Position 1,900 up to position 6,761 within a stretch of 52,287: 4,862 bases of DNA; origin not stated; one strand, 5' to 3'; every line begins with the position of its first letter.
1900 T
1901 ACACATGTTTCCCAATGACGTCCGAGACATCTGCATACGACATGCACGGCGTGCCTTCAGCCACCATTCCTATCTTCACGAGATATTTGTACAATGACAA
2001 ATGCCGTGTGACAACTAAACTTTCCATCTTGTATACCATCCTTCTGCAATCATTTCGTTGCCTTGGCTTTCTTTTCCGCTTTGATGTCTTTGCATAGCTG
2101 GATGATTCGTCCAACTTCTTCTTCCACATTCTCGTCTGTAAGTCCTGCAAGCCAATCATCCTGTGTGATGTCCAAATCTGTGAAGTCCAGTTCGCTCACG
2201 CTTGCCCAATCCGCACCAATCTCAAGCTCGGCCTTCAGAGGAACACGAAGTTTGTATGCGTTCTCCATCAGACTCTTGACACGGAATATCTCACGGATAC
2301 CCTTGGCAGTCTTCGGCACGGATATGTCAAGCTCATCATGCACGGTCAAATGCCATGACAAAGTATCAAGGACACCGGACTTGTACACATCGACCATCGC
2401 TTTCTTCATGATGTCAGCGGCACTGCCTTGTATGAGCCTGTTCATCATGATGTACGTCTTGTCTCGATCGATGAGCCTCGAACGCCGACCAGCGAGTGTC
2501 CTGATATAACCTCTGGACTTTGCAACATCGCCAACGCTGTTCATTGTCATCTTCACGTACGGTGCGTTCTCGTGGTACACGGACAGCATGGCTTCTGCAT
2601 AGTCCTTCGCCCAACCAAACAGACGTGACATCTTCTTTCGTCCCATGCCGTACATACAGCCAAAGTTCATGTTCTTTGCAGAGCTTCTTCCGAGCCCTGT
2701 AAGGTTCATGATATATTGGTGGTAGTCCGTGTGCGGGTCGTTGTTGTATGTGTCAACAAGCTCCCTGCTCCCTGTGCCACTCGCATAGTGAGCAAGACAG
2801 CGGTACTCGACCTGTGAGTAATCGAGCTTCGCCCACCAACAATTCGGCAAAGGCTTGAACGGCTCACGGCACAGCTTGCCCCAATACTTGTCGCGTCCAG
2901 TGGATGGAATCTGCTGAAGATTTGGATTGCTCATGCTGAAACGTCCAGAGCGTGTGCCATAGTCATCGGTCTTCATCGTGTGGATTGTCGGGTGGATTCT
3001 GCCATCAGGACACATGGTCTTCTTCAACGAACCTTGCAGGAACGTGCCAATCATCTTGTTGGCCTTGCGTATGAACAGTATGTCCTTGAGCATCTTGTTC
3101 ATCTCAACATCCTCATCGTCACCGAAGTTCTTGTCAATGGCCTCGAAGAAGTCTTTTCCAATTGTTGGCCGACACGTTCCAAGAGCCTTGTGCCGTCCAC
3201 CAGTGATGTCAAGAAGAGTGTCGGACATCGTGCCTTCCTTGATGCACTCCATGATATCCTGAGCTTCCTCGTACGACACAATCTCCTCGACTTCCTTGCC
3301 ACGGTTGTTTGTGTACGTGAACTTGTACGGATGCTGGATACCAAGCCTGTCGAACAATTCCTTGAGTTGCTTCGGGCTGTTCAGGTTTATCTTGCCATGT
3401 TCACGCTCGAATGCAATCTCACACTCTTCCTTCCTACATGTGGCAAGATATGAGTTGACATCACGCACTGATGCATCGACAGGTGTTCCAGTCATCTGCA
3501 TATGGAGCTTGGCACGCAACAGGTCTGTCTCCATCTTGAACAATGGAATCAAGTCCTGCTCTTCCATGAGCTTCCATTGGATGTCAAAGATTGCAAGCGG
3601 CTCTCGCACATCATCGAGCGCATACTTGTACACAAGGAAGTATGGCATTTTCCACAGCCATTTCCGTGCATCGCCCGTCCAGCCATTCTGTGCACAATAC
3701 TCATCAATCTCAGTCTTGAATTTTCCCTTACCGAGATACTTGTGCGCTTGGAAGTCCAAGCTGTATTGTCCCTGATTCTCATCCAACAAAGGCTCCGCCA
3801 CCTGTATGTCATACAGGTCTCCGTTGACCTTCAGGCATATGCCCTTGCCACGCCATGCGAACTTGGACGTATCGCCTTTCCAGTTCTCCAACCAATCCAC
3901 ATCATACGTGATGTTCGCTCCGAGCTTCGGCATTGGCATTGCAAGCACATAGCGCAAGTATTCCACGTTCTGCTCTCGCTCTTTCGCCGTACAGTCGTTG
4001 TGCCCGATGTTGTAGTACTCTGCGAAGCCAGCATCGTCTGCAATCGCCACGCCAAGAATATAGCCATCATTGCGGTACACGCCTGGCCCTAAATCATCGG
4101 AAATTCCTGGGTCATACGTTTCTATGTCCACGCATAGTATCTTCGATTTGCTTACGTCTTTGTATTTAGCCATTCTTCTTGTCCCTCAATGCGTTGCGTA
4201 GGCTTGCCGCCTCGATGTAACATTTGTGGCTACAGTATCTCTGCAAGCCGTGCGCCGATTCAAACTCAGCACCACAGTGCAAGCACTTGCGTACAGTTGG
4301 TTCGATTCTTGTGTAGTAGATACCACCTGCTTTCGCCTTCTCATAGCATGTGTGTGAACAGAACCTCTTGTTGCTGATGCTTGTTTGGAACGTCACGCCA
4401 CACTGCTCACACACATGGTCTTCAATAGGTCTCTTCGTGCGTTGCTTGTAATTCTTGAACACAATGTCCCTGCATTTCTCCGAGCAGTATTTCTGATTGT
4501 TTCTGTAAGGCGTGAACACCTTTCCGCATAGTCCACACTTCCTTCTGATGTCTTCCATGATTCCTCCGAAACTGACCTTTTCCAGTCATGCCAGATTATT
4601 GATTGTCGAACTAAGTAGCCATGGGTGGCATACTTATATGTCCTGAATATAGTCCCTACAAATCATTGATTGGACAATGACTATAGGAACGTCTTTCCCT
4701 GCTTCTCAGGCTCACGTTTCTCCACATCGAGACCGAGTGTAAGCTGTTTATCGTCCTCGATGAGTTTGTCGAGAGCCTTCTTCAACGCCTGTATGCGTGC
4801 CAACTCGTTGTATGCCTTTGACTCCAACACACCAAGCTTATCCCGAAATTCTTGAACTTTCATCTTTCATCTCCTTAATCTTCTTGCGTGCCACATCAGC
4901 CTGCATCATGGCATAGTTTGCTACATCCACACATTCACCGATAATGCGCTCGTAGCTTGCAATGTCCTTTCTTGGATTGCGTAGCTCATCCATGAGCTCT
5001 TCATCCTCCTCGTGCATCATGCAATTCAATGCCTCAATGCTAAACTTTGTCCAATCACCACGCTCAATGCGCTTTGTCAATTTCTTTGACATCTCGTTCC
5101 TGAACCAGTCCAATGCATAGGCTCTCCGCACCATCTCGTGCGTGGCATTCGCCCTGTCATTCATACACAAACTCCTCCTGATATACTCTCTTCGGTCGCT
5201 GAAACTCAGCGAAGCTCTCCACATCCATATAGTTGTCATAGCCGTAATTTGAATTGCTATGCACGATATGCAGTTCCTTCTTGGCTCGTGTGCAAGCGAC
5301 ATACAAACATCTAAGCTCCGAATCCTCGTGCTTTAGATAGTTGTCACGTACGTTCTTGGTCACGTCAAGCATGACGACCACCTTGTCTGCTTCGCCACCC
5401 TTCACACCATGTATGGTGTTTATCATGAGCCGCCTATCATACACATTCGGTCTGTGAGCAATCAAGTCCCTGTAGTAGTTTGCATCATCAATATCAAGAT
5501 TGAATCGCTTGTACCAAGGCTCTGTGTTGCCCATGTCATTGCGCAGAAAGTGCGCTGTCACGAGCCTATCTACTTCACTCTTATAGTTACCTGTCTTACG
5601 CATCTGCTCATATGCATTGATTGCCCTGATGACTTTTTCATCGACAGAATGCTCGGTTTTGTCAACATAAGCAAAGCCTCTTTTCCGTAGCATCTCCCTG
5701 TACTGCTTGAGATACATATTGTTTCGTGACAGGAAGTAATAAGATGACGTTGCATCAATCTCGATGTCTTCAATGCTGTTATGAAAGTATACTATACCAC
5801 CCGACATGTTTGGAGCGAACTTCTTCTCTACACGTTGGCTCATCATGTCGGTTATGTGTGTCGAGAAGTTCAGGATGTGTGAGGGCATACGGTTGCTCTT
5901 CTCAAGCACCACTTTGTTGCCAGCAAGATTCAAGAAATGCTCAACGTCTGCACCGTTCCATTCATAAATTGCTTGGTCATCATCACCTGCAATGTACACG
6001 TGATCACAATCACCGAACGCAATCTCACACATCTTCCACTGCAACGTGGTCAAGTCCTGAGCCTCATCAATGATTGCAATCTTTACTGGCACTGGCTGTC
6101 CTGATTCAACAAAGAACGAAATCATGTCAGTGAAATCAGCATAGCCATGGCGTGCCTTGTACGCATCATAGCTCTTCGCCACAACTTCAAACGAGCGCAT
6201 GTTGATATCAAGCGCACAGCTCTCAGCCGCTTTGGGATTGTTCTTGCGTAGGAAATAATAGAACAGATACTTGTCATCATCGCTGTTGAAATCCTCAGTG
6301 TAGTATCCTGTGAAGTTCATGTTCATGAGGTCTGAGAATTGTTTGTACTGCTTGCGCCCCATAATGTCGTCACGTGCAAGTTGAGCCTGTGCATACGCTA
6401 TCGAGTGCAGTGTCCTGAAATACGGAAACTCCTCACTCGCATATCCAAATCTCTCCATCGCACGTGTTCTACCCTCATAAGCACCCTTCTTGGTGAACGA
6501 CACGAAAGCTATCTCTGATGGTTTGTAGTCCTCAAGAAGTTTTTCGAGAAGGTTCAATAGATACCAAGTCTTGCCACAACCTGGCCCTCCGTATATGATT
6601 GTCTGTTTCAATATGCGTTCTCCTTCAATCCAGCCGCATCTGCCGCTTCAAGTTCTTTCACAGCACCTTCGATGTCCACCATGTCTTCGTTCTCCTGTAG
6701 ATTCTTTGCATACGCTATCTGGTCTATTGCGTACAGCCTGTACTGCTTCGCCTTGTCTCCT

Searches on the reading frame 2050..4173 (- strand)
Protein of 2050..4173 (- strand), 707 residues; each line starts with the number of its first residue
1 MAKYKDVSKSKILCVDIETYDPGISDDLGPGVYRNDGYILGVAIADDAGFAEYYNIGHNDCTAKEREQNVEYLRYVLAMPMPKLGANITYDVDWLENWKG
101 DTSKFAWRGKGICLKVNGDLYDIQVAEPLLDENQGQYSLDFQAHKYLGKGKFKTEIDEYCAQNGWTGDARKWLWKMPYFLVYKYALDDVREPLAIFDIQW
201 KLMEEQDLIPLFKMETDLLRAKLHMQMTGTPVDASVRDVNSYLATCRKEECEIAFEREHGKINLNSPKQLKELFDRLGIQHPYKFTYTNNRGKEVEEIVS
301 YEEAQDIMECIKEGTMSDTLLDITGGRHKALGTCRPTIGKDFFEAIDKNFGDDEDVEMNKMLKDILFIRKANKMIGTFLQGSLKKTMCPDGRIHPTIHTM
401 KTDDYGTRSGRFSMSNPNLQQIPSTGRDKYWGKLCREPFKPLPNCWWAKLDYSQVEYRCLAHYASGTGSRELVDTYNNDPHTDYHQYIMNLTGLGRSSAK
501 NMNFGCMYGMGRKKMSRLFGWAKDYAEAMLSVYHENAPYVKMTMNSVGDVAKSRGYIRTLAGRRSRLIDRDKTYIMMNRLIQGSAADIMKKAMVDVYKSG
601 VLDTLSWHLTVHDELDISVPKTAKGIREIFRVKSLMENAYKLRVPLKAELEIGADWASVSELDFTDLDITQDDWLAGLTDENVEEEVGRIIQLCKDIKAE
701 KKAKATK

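Call 53: search_protein_families(library=pfam, proteins=[window:2050-4173:-], max_evalue=0.01)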
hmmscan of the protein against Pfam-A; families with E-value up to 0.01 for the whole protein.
window:2050-4173:- (707 aa): 1 family
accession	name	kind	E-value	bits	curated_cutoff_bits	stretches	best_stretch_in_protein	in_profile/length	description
PF00476.26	DNA_pol_A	-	3.9e-61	207.5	34.3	1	359-657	73-380/381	DNA polymerase family A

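Call 70: search_dna_similar(query=window:2050-4173:-, collection=phages, mode=protein, max_rows=10)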
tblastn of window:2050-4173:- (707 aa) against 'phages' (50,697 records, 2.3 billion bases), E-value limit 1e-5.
Records with a match: 3720; places in all: 3724; records where one place covers at least 80% of the query: 263.
Best place of each record, by identity: <60% 3720.
By first word of the organism name: Mycobacterium 978; Klebsiella 430; Escherichia 286; Pseudomonas 227; Salmonella 150; Bacillus 149; Staphylococcus 141; Vibrio 137; Microbacterium 131; Enterococcus 92; and 99 more.
By host as written in the record: Mycobacterium smegmatis mc2 155 708; - 393; Klebsiella pneumoniae 222; Mycobacterium smegmatis mc#155 130; Escherichia coli 95; Microbacterium foliorum NRRL B-24224 62; Mycobacterium smegmatis mc2155 52; Listeria monocytogenes 46; and 679 more.
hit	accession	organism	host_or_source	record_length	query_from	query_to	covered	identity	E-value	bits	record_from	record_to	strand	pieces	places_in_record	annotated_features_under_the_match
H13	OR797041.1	Stenotrophomonas phage vB_SmaS_Bhz54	Stenotrophomonas maltophilia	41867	6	662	93%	32.7%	3e-86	303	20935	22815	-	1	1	putative DNA polymerase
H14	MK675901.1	Shewanella phage S0112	Shewanella indica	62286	4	663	93%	32.5%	4e-91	317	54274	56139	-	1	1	DNA polymerase I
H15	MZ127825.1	Salmonella phage S1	Salmonella enterica subsp enterica ...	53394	2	656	93%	32.6%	2e-87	306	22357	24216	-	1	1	DNA polymerase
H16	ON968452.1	Pseudanabaena phage Pan1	Pseudanabaena sp.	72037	3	656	93%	32.6%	5e-86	302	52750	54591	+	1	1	DNA polymerase I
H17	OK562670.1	Stenotrophomonas phage vB_SM_ytsc_ply2008005c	Stenotrophomonas maltophilia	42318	6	662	93%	32.4%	1e-87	307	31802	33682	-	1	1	DNA polymerase A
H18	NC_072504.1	Stenotrophomonas phage vB_SM_ytsc_ply2008005c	Stenotrophomonas maltophilia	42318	6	662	93%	32.4%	1e-87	307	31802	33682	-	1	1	DNA polymerase A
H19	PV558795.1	Variovorax phage VPv64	Variovorax paradoxus DSM 645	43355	6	662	93%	32.4%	5e-87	305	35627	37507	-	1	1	record has no annotation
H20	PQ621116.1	Pseudomonas phage PSASB_03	Pseudomonas aeruginosa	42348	6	662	93%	32.2%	5e-87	305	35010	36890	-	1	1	DNA polymerase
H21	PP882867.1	Dinoroseobacter phage vB_DshS_R26L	Dinoroseobacter shibae DFL12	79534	3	656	93%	32.4%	2e-84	298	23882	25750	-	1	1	putative DNA polymerase I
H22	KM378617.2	Vibrio phage VpKK5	Vibrio parahaemolyticus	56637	6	664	93%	32.1%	7e-86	302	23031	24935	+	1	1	DNA polymerase A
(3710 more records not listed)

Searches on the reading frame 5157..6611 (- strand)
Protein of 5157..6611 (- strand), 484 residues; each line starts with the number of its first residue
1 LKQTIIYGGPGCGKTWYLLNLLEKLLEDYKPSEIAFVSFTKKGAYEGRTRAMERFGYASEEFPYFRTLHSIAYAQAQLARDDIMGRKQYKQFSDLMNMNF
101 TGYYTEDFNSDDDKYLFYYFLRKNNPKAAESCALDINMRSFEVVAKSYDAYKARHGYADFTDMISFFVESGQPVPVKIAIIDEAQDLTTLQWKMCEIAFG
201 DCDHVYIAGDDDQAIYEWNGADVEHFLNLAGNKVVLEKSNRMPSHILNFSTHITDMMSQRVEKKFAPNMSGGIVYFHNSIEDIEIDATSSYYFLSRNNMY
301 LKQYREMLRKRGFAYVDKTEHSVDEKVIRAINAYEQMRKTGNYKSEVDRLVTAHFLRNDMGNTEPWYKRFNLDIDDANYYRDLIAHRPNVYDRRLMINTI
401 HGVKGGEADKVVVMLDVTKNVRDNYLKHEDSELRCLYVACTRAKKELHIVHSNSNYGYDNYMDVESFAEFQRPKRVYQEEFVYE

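Call 53: search_protein_families(library=pfam, proteins=[window:5157-6611:-], max_evalue=0.01)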
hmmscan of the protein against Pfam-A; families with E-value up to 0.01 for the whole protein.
window:5157-6611:- (484 aa): 12 families
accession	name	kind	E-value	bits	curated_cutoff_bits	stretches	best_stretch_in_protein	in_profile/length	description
PF00580.27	UvrD-helicase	-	9.4e-28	98.1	23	1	3-230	15-267/271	UvrD/REP helicase N-terminal domain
PF13245.12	AAA_19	-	2.1e-13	51.1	25.1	1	3-217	13-132/134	AAA domain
PF01443.25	Viral_helicase1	-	1.4e-10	41.8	21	1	389-450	178-227/228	Viral superfamily 1 RNA helicase core domain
PF13361.12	UvrD_C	-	1.3e-08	35.1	25.6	1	393-452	285-348/350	UvrD-like helicase C-terminal domain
PF13538.12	UvrD_C_2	-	1.8e-07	31.3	27.4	1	398-450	5-52/52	UvrD-like helicase C-terminal domain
PF13401.12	AAA_22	-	0.00013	22.7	27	0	4-43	8-45/130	AAA domain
PF09848.15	SLFN-g3_helicase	-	0.0005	19.9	24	0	4-32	4-34/354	Schlafen group 3, DNA/RNA helicase domain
PF13087.12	AAA_12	-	0.00086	19.4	27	1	393-451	137-192/195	AAA domain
PF13173.12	AAA_14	-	0.0013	19.2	27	0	4-45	5-43/129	AAA domain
PF04665.18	Pox_A32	-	0.0017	18.3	22.8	1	5-30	17-42/242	Poxvirus A32 protein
PF12775.13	AAA_7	-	0.0025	17.8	25.8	0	2-41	34-74/181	P-loop containing dynein motor region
PF03237.21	Terminase_6N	-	0.0065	16.6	22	0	5-47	1-43/215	Terminase large subunit, T4likevirus-type, N-terminal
